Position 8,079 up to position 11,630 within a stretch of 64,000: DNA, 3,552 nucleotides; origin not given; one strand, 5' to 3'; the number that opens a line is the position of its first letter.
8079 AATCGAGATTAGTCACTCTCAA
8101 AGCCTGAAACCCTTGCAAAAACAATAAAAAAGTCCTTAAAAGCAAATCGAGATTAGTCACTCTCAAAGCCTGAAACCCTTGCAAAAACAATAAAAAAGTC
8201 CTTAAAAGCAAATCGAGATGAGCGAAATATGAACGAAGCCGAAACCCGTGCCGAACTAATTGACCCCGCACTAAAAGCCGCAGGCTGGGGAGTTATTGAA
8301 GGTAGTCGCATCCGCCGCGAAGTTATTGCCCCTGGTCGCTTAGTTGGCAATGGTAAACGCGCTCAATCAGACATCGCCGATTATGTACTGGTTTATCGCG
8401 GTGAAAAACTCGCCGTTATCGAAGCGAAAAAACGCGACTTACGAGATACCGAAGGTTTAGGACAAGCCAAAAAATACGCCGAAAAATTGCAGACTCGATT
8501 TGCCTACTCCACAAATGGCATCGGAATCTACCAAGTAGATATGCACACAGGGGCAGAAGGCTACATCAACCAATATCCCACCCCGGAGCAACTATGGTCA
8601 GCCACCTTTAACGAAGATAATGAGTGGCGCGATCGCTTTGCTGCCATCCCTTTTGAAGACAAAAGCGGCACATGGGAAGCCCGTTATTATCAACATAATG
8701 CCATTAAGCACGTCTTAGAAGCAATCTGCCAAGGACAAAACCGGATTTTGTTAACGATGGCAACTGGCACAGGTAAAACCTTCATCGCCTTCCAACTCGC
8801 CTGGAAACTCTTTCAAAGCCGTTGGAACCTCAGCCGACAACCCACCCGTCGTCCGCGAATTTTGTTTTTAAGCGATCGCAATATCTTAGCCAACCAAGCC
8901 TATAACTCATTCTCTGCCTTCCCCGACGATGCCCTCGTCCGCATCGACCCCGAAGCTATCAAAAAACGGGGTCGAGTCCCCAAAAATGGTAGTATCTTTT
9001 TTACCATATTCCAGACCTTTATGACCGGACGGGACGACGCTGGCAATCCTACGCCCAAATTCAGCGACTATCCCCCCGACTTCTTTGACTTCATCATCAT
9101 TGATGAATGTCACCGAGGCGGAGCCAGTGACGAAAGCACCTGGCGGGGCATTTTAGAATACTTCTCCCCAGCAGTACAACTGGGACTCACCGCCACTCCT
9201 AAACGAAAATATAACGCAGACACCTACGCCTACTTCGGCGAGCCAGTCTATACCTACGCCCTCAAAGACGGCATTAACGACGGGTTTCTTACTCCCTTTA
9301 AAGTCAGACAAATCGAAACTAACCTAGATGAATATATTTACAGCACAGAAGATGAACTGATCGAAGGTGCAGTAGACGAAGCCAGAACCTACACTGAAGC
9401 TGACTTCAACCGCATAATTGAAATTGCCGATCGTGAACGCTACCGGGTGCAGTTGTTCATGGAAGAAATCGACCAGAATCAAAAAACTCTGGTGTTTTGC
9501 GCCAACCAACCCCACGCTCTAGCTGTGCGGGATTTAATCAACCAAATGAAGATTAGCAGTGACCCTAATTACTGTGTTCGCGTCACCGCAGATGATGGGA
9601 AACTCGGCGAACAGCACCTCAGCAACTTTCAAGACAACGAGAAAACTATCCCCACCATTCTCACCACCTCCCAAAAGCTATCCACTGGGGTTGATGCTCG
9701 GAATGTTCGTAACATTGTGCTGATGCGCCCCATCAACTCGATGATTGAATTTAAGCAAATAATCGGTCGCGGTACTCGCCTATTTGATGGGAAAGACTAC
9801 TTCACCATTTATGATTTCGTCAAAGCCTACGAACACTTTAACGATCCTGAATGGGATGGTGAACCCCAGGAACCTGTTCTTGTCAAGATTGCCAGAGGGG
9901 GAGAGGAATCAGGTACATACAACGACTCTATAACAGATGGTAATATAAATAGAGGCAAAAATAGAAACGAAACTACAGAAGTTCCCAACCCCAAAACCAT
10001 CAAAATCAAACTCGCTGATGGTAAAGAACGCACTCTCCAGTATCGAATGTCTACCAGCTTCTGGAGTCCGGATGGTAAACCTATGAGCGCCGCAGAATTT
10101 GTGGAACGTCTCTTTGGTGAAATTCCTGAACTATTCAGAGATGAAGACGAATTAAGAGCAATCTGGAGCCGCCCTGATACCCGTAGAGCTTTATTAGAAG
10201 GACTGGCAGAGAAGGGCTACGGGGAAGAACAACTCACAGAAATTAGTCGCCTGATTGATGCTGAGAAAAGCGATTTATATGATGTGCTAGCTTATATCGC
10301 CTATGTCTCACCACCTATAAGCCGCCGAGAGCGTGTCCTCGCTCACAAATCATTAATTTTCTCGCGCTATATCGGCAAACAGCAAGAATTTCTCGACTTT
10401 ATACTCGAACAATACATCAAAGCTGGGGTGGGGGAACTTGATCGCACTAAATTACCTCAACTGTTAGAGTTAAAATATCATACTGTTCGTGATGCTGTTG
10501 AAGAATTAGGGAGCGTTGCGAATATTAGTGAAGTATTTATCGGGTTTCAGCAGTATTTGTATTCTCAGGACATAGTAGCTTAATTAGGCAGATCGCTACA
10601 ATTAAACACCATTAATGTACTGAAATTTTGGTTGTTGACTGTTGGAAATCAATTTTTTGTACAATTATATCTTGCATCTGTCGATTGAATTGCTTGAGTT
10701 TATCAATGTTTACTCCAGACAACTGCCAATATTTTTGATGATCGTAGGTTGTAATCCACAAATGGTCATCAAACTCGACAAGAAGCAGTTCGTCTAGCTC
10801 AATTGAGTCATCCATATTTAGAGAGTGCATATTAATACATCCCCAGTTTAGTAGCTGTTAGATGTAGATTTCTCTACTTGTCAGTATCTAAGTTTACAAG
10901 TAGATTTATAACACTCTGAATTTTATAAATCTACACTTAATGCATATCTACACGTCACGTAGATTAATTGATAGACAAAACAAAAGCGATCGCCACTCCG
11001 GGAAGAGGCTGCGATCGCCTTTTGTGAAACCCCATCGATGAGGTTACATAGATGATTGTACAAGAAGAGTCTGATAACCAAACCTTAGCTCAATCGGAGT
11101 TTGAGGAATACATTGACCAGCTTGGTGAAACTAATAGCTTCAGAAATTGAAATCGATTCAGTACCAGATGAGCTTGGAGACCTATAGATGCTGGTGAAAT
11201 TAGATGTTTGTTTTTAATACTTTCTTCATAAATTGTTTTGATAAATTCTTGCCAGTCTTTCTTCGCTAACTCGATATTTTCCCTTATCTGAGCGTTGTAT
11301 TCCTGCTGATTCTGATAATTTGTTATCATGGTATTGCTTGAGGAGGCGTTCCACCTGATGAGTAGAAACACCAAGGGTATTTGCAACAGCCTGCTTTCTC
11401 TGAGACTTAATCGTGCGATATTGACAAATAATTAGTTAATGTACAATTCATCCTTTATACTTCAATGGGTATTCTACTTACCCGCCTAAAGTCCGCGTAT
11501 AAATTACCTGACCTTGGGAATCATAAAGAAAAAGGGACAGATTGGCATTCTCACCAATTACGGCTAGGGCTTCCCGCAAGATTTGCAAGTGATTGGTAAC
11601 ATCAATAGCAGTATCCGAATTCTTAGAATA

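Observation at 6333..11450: Decayed type V-K CRISPR-associated transposon (CAST) lodged 2 nt downstream of tRNA-Gly(CCC)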

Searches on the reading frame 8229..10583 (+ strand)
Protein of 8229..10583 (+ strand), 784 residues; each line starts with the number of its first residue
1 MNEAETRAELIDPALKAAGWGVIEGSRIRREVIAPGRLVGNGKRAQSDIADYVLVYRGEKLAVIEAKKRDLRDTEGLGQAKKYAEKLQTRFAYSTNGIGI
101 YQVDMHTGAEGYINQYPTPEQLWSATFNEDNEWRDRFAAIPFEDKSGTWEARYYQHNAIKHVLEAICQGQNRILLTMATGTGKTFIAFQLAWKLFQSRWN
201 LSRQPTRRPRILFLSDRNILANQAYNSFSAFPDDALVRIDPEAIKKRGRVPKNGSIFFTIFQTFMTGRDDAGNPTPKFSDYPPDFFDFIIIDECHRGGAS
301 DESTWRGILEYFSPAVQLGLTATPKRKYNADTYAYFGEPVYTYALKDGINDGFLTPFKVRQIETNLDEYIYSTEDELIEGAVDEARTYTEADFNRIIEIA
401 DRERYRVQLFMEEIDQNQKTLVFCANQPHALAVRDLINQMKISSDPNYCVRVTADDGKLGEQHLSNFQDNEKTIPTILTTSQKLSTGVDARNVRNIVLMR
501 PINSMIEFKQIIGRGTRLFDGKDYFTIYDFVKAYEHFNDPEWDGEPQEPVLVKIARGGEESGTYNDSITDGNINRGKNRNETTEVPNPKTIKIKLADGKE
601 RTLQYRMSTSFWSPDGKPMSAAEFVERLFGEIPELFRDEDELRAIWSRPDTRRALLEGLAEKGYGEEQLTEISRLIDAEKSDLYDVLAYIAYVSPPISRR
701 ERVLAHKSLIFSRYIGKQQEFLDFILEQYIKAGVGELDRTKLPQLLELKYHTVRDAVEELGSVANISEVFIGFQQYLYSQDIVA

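Call 9: search_protein_families(library=ncbifam, max_evalue=1, proteins=[window:8229-10583:+])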
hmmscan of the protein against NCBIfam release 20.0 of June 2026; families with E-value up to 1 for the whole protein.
window:8229-10583:+ (784 aa): 14 families
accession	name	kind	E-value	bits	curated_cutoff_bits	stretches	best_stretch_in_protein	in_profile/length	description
NF046051.1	restrict_EcoAI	equivalog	6.1e-254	845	550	1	1-779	1-768/768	EcoAI/FtnUII family type I restriction enzme subunit R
NF008521.0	PRK11448.1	equivalog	9.4e-65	219.3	729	1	1-539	231-823/1123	type I restriction-modification system endonuclease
NF053632.1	heli_RadD_YejH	equivalog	1.1e-22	80.1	720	1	151-541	3-365/573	DNA repair helicase RadD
TIGR00348.1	hsdR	subfamily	1.4e-19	70.1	284.55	1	151-379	243-470/674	HsdR family type I site-specific deoxyribonuclease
TIGR04095.1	dnd_restrict_1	equivalog_domain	1.8e-18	66.8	600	2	288-532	136-397/451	DNA phosphorothioation system restriction enzyme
NF010337.0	PRK13766.1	equivalog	0.00073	17.7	610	1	146-297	12-144/781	Hef nuclease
NF046055.1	restr_BPTD_3080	equivalog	0.003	15.5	800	1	164-195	146-178/970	BPTD_3080 family restriction endonuclease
NF003673.1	PRK05298.1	equivalog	0.006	15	743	1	151-230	10-76/653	excinuclease ABC subunit UvrB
TIGR02621.3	cas3_GSU0051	exception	0.013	14.4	400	1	154-229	17-87/854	type I-G CRISPR-associated helicase/endonuclease Cas3g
NF053710.1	RNA_heli_RhlE2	exception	0.013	13.9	925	1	161-234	30-105/635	RNA helicase RhlE2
TIGR00631.1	uvrb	equivalog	0.016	13.4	750.1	1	155-234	14-81/658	excinuclease ABC subunit UvrB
NF012027.0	PRK15483.1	equivalog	0.016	13.1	564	0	156-196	45-85/986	type III restriction-modification system endonuclease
TIGR04121.1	DEXH_lig_assoc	equivalog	0.022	12.5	850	1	148-224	11-78/804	ligase-associated DNA damage response DEXH box helicase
NF002014.0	PRK00819.1-4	equivalog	0.029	14.2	239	1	361-418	23-80/182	RNA 2'-phosphotransferase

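Call 10: search_protein_families(library=pfam, max_evalue=1, proteins=[window:8229-10583:+])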
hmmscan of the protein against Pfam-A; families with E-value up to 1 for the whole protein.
window:8229-10583:+ (784 aa): 12 families
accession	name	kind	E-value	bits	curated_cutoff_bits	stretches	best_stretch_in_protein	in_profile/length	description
PF04851.21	ResIII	-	3.8e-38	131.4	22.5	1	150-326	3-164/164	Type III restriction enzyme, res subunit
PF08463.15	EcoEI_R_C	-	8.4e-31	107.7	24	1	623-778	2-163/163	EcoEI R protein C-terminal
PF18766.7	SWI2_SNF2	-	2.7e-20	73.4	26.7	1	154-364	1-195/221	SWI2/SNF2 ATPase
PF00270.35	DEAD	-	1.7e-11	44.6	26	1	154-328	3-164/167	DEAD/DEAH box helicase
PF04313.20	HSDR_N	-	3.5e-08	34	25.1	1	1-107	2-194/198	Type I restriction enzyme R protein N terminus (HSDR_N)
PF00271.37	Helicase_C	-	6.8e-06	26.7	23.5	1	410-517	6-108/110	Helicase conserved C-terminal domain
PF13588.12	HSDR_N_2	-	0.00021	21.8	25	1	46-111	35-102/110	Type I restriction enzyme R protein N terminus (HSDR_N)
PF20720.3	nSTAND3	-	0.016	15.3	27.2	1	153-201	1-48/155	Novel STAND NTPase 3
PF13481.12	AAA_25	-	0.023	14.8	27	1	160-231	23-98/195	AAA domain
PF16014.10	SAP130_C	-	0.14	11.6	27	1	361-422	332-392/406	Histone deacetylase complex subunit SAP130 C-terminus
PF13191.12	AAA_16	-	0.18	12.7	32.6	1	153-265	6-124/167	AAA ATPase domain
PF02562.22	PhoH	-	0.19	11.6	27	1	161-197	11-46/205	PhoH-like protein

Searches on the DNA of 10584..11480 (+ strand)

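Call 17: search_dna_similar(query=window:10584-11480:+, collection=plasmids, mode=distant, max_evalue=0.01, max_rows=30)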
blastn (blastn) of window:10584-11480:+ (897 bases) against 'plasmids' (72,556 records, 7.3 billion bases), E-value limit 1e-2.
Records with a match: 11; places in all: 11; records where one place covers at least 80% of the query: 0.
Best place of each record, by identity: 90-95% 7; 80-90% 3; 60-80% 1.
By first word of the organism name: Clostridium 7; Nostoc 1; Anabaena 1; Chondrocystis 1; Calothrix 1.
By predicted mobility (MOB-suite, as given by PLSDB): non-mobilizable 11.
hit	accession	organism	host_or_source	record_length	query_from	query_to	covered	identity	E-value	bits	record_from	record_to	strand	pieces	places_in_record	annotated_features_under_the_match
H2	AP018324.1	Nostoc sp. HK-01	-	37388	400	603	23%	74.8%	3e-26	128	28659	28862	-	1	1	hypothetical protein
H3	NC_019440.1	Anabaena sp. 90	-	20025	388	439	6%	85.5%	5e-4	54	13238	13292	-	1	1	none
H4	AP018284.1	Chondrocystis sp. NIES-4102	-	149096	393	440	5%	85.4%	2e-3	53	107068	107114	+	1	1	none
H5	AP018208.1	Calothrix brevissima NIES-22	-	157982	394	440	5%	83.0%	6e-3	50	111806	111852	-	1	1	none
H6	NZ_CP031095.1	Clostridium botulinum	Homo sapiens,human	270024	624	658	4%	91.4%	6e-3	51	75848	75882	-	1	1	radical SAM protein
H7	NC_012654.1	Clostridium botulinum Ba4 str. 657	-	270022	624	658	4%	91.4%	6e-3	51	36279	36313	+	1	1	radical SAM protein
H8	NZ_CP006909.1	Clostridium botulinum CDC_1436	Isolate microbial culture,stool (infant)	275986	624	658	4%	91.4%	6e-3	51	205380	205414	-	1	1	radical SAM protein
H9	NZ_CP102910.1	Clostridium botulinum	Homo sapiens,Fecal sample from botulism ...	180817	624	658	4%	91.4%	6e-3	51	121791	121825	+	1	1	radical SAM protein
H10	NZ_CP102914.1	Clostridium botulinum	Homo sapiens,Fecal sample from botulism ...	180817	624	658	4%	91.4%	6e-3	51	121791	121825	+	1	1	radical SAM protein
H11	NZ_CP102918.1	Clostridium botulinum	Pate collected as part of botulism ...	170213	624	658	4%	91.4%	6e-3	51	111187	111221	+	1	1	radical SAM protein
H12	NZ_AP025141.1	Clostridium botulinum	Homo sapiens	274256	624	658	4%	91.4%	6e-3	51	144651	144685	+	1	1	radical SAM protein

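Call 19: get_annotated_region(hit=H2, flank=6000)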
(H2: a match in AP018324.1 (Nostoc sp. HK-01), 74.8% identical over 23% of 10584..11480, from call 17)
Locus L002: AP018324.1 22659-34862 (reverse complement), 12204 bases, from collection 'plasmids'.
description: Nostoc sp. HK-01 plasmid plasmid6 DNA, complete genome
organism: Nostoc sp. HK-01 (NCBI taxid 196308)
taxonomy: Bacteria; Cyanobacteriota; Cyanophyceae; Nostocales; Nostocaceae; Nostoc; Nostoc sp. HK-01
host: -; source: -; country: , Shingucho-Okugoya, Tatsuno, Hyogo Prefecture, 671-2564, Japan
typing (MOB-suite, as given by PLSDB): non-mobilizable
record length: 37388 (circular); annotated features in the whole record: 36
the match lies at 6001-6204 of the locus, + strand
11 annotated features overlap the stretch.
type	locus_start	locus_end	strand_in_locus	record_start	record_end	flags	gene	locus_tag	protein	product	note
CDS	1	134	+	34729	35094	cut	-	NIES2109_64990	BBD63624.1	transposase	-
CDS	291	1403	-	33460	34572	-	-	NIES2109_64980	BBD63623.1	hypothetical protein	-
CDS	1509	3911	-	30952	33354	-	-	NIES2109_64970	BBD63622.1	hypothetical protein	-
CDS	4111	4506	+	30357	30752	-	-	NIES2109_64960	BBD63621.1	hypothetical protein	-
CDS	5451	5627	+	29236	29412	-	-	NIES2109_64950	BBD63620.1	hypothetical protein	-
CDS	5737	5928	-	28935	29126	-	-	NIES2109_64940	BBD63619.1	hypothetical protein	-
CDS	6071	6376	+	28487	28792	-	-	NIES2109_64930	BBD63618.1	hypothetical protein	-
CDS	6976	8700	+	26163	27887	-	-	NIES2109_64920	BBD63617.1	hypothetical protein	-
CDS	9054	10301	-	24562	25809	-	-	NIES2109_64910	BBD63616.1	hypothetical protein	-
CDS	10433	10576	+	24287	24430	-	-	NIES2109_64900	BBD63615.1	hypothetical protein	-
CDS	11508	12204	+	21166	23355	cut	-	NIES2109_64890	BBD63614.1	hypothetical protein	-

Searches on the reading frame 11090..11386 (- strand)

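Call 9: search_protein_families(library=ncbifam, max_evalue=1, proteins=[window:11090-11386:-])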
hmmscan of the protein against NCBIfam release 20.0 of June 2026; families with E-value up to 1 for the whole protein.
window:11090-11386:- (98 aa): 0 families

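Call 10: search_protein_families(library=pfam, max_evalue=1, proteins=[window:11090-11386:-])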
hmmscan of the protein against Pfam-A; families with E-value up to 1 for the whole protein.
window:11090-11386:- (98 aa): 2 families
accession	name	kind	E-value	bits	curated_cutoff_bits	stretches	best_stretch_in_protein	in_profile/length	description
PF09903.14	DUF2130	-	0.011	15.5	26.7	1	12-57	173-218/255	Uncharacterized protein conserved in bacteria (DUF2130)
PF09671.16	Spore_GerQ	-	0.086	13.2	25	1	9-45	9-46/76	Spore coat protein (Spore_GerQ)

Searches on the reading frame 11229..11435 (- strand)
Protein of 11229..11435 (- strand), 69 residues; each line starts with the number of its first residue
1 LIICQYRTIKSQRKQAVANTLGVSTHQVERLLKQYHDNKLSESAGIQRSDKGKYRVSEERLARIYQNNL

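Call 9: search_protein_families(library=ncbifam, max_evalue=1, proteins=[window:11229-11435:-])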
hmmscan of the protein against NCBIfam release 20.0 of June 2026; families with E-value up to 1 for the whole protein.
seq(69 aa): 4 families
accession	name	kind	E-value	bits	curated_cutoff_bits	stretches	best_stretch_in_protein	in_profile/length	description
NF033594.2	transpos_ISNCY_2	equivalog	0.0092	15.2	250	1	11-63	10-62/368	ISNCY family transposase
NF047541.1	telomere_Tpg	equivalog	0.027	14.4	90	1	12-35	33-58/183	telomere-protecting terminal protein Tpg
TIGR02980.1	SigBFG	subfamily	0.028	14.1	234.35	1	3-35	186-218/227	SigB/SigF/SigG family RNA polymerase sigma factor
TIGR02885.1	spore_sigF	equivalog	0.051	13.4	321.45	1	4-34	192-222/231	RNA polymerase sporulation sigma factor SigF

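Call 10: search_protein_families(library=pfam, max_evalue=1, proteins=[window:11229-11435:-])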
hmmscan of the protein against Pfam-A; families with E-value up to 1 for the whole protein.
seq(69 aa): 6 families
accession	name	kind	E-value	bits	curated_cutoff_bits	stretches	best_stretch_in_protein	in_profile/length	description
PF13542.12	HTH_Tnp_ISL3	-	0.00015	21.6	27.4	1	15-36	30-51/51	Helix-turn-helix domain of transposase family ISL3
PF02978.25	SRP_SPB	-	0.0041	17.9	27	1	8-37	57-86/91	Signal peptide binding domain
PF13384.12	HTH_23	-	0.025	14.8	24.6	1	15-36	21-42/50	Homeodomain-like domain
PF18024.7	HTH_50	-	0.027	14.6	27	1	1-35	15-47/50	Helix-turn-helix domain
PF23513.1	Microp_apicomplexa_9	-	0.075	13.7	27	1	11-44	38-72/88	Apicomplexa microprotein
PF13545.12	HTH_Crp_2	-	0.084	13.3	27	1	14-42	25-53/70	Crp-like helix-turn-helix domain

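Call 14: search_solved_structures(query=window:11229-11435:-, max_evalue=10, show_alignments=3)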
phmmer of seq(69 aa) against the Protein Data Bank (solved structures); distinct sequences matched with E-value up to 10: 12.
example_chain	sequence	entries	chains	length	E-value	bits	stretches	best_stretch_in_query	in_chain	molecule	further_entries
8rdu_R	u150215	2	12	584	0.0035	21.2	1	7-58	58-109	TnsB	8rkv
7svw_A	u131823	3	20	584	0.0035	21.2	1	7-58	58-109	TnsB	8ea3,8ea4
8aa5_AP1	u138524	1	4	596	0.0036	21.1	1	7-58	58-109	TnsB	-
2xkv_C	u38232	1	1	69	0.26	15.3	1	8-38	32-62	SIGNAL RECOGNITION PARTICLE PROTEIN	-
5aka_5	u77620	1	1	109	0.46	14.5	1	8-38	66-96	SIGNAL RECOGNITION PARTICLE PROTEIN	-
2pxb_A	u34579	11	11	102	0.47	14.5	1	8-38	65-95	Signal recognition particle protein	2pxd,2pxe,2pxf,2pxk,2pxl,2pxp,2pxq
1dul_A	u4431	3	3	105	0.48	14.5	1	8-38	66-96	Signal recognition particle protein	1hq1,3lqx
4ue4_C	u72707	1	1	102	0.64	14.1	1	9-39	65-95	SIGNAL RECOGNITION PARTICLE PROTEIN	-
8v2d_J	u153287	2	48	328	0.74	13.9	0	18-58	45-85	O43_129 component A | O43_129_+4 component A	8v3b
7o5b_g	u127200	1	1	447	1.1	13.4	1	9-41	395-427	Signal recognition particle protein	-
2jt1_A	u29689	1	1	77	1.3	13.1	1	15-58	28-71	PefI protein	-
5gaf_i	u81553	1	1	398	1.6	12.8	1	8-38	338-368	Signal recognition particle protein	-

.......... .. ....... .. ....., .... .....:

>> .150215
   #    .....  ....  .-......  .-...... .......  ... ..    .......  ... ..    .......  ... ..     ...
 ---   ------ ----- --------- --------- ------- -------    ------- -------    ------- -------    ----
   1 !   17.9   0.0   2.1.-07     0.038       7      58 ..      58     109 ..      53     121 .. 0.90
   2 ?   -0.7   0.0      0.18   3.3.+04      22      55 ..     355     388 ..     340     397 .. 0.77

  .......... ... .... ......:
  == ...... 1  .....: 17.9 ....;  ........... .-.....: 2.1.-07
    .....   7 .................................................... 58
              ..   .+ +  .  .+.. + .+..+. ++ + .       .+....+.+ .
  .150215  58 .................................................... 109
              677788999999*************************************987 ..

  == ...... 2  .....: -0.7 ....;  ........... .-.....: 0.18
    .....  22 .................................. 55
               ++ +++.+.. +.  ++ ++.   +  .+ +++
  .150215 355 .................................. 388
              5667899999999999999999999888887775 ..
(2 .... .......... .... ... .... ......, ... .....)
